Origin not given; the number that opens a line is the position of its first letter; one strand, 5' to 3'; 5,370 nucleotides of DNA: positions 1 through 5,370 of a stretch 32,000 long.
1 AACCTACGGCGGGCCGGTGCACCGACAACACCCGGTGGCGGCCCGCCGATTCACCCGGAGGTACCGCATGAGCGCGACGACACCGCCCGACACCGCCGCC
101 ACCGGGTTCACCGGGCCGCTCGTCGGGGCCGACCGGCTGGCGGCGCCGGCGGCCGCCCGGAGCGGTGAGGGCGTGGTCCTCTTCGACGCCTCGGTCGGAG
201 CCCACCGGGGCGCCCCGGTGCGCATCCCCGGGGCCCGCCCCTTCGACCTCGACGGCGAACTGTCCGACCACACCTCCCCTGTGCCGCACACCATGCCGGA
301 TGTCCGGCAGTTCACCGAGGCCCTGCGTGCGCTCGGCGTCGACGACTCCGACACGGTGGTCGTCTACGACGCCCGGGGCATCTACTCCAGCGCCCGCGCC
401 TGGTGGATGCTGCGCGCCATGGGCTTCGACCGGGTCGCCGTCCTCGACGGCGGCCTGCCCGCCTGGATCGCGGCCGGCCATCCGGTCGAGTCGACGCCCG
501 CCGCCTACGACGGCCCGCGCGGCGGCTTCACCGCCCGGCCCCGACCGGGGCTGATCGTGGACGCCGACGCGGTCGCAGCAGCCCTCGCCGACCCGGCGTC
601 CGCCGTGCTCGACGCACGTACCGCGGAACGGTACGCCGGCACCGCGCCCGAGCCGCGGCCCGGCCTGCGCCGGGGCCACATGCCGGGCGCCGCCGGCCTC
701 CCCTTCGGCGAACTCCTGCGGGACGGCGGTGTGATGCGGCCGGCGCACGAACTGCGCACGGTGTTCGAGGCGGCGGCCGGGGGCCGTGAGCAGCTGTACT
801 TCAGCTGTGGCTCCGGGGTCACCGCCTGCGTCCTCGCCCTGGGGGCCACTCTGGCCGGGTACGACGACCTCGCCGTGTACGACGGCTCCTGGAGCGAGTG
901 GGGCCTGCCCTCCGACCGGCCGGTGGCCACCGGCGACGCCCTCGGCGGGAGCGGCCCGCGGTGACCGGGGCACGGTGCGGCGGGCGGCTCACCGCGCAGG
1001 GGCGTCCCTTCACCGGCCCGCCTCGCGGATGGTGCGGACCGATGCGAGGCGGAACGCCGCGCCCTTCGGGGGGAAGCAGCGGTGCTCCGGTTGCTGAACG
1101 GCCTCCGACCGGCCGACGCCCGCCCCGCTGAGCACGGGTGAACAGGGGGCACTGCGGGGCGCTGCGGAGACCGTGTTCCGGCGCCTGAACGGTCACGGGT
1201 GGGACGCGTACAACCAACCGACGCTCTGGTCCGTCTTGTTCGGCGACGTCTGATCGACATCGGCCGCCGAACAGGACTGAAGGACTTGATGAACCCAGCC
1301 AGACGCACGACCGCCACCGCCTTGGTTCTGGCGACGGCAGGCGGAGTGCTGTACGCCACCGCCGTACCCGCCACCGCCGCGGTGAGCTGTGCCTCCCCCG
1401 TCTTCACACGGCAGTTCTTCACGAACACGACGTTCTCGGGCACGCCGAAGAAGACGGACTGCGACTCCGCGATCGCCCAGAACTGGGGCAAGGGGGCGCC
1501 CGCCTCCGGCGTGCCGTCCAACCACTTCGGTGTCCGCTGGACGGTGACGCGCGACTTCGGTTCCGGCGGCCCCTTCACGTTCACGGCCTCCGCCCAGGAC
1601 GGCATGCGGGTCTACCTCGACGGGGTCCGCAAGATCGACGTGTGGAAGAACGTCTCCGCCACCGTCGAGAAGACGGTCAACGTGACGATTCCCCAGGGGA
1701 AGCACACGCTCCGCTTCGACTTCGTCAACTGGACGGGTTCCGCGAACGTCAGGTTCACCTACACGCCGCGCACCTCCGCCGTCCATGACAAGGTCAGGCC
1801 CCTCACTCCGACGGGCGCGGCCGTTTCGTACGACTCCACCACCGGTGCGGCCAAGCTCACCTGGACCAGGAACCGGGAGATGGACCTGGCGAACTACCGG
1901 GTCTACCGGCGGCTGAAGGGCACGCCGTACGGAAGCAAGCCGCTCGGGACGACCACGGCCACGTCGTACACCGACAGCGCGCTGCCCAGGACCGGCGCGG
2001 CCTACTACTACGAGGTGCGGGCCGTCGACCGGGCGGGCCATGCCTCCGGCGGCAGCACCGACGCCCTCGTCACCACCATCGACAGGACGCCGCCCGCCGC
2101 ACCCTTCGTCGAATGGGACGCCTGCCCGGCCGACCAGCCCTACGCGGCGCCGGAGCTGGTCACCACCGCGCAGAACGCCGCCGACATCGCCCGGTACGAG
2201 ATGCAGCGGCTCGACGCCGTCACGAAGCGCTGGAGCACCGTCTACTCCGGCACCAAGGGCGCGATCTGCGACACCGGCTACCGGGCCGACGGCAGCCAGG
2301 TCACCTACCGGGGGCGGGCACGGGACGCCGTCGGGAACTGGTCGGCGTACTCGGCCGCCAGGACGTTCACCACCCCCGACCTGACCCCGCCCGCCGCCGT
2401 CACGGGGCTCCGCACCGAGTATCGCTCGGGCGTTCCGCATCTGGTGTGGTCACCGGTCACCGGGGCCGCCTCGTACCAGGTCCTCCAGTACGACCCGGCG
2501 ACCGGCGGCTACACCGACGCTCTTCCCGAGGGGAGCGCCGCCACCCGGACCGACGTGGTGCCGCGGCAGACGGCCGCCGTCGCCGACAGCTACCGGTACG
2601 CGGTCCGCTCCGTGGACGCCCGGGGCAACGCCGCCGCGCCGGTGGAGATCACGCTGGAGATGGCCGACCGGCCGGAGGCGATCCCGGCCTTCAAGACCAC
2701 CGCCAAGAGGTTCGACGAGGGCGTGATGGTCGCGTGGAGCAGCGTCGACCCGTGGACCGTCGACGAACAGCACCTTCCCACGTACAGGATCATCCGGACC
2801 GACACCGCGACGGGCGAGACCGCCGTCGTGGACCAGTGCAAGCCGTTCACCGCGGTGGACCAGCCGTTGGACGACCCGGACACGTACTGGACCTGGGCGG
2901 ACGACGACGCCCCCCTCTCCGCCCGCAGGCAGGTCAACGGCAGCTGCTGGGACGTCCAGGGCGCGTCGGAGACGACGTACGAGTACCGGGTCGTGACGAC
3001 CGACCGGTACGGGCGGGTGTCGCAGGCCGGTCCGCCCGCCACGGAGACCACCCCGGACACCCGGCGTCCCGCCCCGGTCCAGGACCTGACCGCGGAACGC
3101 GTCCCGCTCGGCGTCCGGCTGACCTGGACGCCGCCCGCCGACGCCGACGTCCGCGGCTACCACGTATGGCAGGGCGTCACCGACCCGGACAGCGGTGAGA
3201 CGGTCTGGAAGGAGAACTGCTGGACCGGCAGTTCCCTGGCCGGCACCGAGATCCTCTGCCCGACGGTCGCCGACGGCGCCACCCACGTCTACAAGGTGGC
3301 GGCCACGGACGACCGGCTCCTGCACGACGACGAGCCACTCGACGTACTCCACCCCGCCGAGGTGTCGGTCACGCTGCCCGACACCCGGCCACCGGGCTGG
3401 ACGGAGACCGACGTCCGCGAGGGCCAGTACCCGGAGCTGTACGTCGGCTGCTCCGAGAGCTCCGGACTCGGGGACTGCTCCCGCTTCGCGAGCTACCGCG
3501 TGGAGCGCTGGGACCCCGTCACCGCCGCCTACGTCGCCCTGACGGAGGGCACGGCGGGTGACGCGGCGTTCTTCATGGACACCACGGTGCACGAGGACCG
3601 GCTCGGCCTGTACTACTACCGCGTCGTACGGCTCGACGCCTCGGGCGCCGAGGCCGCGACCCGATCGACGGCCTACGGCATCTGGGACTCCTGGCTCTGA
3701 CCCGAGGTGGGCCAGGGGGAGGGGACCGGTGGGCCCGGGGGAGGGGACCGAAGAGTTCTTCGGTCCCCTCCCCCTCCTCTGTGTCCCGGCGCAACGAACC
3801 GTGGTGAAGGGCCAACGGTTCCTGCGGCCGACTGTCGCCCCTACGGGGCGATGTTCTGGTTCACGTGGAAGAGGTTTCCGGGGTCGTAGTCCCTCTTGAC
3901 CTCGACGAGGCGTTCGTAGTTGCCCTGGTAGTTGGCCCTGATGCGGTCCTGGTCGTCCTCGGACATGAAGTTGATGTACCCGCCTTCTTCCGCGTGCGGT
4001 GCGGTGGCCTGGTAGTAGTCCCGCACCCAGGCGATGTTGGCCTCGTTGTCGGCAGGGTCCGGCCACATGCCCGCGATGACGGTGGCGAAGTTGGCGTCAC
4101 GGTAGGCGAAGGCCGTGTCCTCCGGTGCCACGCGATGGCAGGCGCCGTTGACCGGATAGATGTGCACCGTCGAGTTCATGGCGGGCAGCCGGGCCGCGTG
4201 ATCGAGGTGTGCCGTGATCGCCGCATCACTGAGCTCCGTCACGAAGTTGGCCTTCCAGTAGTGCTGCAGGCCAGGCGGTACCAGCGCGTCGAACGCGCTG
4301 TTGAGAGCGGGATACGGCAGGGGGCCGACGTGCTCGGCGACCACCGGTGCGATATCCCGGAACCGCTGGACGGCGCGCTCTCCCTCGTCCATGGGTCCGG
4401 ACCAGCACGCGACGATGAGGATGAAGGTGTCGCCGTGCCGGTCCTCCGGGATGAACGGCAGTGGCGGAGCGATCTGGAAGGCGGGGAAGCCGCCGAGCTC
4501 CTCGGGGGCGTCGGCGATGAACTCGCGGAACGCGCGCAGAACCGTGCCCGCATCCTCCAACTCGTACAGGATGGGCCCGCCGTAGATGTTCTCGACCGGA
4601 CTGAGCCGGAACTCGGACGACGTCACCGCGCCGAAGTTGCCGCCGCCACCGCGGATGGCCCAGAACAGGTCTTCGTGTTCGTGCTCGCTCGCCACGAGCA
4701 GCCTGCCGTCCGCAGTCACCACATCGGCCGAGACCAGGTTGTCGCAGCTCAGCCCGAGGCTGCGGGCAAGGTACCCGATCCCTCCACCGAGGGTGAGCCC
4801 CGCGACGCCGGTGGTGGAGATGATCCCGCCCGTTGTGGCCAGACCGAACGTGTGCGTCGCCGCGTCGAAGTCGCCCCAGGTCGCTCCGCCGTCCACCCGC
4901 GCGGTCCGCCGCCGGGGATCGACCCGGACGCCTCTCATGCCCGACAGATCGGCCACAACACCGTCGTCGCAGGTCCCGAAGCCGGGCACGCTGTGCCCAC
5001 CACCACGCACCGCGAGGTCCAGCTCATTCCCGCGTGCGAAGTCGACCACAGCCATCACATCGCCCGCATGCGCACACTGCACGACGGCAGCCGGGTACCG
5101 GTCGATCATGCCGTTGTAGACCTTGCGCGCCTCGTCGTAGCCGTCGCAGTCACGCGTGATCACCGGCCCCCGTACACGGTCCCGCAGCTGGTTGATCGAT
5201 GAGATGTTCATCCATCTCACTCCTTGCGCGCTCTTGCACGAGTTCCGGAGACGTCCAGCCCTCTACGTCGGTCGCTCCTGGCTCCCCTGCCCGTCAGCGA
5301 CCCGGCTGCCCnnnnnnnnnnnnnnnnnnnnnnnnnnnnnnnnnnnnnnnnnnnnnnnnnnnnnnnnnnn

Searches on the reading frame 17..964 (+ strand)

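Call 8: search_protein_families(library=pfam, proteins=[window:17-964:+], max_evalue=0.01)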
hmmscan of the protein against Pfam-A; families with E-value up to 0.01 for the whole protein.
window:17-964:+ (315 aa): 1 family
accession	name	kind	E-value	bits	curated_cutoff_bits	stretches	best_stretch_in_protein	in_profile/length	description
PF00581.25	Rhodanese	-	1.3e-21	77.4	22.2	2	55-152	16-101/102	Rhodanese-like domain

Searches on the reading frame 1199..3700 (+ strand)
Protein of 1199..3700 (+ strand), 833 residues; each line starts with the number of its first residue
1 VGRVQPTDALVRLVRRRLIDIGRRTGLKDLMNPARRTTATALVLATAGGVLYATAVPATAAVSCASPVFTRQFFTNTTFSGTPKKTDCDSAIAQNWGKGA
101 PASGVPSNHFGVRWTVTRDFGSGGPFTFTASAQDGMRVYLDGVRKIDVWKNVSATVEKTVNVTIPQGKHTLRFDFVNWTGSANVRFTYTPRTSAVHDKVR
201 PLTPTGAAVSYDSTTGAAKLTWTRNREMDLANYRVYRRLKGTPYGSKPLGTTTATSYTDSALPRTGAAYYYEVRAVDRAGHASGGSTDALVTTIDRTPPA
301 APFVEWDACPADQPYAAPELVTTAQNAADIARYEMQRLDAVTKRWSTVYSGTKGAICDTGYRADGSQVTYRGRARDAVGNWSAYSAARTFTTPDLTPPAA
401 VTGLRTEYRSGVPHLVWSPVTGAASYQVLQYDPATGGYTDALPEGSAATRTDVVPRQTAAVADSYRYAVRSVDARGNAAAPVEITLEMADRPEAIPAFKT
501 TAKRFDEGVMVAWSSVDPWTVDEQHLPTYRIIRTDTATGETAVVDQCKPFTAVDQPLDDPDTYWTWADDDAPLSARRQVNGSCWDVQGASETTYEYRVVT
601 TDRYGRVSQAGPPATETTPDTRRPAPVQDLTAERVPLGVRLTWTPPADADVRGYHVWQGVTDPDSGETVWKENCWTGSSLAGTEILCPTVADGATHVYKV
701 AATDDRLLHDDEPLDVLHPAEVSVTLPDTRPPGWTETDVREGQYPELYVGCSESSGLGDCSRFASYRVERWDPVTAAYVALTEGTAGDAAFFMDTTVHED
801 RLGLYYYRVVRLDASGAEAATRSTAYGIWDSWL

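Call 8: search_protein_families(library=pfam, proteins=[window:1199-3700:+], max_evalue=0.01)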
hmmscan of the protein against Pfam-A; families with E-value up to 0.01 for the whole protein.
window:1199-3700:+ (833 aa): 2 families
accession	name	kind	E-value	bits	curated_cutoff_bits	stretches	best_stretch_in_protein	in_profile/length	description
PF07691.17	PA14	-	1.2e-10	41.8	24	1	69-187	5-132/147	PA14 domain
PF16323.11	DUF4959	-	0.003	18.3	32.9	0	617-652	12-47/106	Domain of unknown function (DUF4959)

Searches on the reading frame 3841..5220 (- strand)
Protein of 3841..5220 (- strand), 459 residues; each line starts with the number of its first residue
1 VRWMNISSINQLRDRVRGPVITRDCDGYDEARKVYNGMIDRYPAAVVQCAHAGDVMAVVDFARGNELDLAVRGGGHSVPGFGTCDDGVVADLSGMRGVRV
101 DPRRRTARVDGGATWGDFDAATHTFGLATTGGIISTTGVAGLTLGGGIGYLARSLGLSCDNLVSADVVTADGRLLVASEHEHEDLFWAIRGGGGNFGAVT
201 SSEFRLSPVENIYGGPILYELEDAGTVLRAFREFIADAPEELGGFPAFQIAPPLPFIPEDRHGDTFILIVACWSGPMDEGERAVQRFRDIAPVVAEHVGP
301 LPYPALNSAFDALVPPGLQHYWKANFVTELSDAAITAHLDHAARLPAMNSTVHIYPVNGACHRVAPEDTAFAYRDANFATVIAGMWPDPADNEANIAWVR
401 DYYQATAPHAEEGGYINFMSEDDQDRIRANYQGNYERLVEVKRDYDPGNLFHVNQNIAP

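Call 8: search_protein_families(library=pfam, proteins=[window:3841-5220:-], max_evalue=0.01)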
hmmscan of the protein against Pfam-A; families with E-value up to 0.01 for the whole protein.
window:3841-5220:- (459 aa): 2 families
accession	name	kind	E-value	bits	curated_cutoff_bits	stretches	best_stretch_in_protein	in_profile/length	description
PF01565.28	FAD_binding_4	-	1.4e-29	103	26.4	1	43-177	1-138/139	FAD binding domain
PF08031.17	BBE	-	1e-12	48.2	20.6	1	415-457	2-44/45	Berberine and berberine like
